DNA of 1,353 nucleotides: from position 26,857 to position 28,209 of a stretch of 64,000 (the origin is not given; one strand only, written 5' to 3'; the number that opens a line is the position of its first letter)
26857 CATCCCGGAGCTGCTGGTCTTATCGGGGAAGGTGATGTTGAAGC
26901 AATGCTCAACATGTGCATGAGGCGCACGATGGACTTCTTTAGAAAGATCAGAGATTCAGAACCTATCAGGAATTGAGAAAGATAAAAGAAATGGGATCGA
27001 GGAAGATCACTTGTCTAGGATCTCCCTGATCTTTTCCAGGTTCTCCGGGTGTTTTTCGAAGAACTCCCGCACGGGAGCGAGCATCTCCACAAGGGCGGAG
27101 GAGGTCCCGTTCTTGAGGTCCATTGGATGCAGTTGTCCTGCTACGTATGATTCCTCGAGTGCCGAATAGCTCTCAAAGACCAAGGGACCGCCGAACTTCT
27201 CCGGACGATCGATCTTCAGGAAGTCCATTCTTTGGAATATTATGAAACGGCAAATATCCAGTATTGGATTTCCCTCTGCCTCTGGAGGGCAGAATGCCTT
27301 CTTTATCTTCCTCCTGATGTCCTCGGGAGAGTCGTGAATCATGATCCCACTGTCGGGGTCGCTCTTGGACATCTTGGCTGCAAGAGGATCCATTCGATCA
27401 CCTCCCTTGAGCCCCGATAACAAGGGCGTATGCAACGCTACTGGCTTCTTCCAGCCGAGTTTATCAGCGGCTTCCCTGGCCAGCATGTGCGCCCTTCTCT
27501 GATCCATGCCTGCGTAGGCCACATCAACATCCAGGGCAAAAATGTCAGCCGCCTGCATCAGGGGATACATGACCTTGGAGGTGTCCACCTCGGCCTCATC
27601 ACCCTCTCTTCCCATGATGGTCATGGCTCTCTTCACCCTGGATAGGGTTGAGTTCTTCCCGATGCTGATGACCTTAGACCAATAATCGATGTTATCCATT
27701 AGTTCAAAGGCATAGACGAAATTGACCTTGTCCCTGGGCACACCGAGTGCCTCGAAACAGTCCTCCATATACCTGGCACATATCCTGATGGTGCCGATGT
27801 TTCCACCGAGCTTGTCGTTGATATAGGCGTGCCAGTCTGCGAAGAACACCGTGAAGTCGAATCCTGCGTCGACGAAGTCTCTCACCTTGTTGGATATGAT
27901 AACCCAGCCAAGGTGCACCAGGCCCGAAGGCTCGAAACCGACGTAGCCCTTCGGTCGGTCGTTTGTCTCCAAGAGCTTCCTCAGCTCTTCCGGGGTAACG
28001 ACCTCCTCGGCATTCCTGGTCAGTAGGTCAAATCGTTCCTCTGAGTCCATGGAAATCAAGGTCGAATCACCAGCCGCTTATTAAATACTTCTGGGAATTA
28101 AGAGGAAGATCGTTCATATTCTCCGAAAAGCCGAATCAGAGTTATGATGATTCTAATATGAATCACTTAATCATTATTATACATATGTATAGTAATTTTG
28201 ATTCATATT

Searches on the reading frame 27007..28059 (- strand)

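Call 57: search_protein_families(library=pfam, proteins=[window:27007-28059:-], max_evalue=0.000001)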
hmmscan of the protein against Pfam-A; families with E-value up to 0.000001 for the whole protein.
window:27007-28059:- (350 aa): 1 family
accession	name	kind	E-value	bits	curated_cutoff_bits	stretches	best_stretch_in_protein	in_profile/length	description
PF00579.31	tRNA-synt_1b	-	1.6e-45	156.2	21.1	1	34-327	4-291/292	tRNA synthetases class I (W and Y)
